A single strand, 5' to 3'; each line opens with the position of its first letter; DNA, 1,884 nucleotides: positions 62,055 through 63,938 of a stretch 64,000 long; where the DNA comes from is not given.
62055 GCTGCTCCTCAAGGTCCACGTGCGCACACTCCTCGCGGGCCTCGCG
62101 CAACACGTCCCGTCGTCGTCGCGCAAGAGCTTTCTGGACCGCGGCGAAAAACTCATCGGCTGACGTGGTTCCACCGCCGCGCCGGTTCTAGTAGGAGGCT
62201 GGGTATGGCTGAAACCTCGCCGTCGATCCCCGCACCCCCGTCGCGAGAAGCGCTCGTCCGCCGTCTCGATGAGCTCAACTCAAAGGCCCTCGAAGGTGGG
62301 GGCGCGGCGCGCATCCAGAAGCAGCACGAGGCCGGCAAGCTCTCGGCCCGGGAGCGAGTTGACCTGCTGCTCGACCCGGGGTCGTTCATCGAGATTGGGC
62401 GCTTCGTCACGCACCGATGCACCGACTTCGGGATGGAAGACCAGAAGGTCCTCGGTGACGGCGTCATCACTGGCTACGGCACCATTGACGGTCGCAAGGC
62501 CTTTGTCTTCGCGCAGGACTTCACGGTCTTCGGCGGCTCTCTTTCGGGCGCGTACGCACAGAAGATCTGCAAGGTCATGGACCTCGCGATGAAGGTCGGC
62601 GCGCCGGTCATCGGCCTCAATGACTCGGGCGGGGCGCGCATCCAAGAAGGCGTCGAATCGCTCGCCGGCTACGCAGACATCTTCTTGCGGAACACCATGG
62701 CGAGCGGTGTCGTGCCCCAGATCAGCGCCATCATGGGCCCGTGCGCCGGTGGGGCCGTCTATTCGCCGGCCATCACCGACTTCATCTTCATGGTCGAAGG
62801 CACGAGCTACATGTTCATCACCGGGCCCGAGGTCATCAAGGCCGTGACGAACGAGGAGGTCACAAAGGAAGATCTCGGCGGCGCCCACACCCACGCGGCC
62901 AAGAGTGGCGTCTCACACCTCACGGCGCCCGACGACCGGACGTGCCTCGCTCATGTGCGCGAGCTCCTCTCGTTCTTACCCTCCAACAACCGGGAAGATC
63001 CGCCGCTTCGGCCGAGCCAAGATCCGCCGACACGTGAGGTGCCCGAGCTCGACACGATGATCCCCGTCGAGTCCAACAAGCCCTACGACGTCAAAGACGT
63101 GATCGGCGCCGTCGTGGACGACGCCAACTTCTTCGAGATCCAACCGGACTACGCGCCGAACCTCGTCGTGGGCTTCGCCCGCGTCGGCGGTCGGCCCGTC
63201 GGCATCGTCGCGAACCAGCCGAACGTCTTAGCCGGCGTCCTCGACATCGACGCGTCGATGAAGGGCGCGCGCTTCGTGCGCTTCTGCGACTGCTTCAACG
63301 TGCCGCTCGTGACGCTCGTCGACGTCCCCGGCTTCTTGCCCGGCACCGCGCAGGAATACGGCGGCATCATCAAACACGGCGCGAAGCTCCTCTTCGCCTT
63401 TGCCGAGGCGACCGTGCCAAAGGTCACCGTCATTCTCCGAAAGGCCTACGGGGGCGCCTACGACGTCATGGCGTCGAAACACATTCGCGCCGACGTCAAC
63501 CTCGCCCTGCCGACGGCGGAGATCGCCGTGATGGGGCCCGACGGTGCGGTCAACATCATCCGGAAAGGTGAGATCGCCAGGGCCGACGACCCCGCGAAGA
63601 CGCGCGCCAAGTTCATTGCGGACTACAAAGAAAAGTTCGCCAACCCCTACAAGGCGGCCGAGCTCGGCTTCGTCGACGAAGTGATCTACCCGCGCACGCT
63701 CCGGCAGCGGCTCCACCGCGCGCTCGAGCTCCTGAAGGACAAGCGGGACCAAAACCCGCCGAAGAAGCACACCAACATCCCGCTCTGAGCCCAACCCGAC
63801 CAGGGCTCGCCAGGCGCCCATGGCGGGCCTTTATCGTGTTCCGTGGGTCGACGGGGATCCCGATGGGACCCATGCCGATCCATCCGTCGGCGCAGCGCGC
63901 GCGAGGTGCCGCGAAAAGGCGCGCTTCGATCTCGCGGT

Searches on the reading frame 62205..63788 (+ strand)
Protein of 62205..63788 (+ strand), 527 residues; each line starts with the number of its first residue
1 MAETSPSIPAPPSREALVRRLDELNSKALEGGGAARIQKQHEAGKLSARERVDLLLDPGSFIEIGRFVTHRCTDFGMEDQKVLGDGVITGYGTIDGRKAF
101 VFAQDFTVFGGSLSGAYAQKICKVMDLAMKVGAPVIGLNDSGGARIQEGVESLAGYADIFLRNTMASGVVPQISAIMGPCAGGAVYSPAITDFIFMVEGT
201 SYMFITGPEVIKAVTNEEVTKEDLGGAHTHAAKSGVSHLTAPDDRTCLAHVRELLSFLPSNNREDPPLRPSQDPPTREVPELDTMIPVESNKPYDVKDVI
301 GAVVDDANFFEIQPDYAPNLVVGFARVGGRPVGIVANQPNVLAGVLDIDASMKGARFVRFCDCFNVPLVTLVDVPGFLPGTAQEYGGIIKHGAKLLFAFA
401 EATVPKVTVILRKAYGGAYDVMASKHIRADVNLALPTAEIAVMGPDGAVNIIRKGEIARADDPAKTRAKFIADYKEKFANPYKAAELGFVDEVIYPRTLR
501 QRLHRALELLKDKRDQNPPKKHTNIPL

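Call 23: search_protein_families(library=pfam, proteins=[window:62205-63788:+], max_evalue=0.00001)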
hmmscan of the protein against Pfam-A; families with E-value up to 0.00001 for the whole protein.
window:62205-63788:+ (527 aa): 2 families
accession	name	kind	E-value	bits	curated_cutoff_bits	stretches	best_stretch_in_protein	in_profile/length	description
PF01039.27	Carboxyl_trans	-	9.4e-204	678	22.3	1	39-525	1-493/493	Carboxyl transferase domain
PF03255.19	ACCA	-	7.4e-14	52.1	23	1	352-456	134-234/310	Acetyl co-enzyme A carboxylase carboxyltransferase-like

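Call 38: find_encoding_contigs(protein=window:62205-63788:+, flank=3000, max_places=3)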
Protein window:62205-63788:+ (527 aa): no gene with exactly this product is on record in the collection.
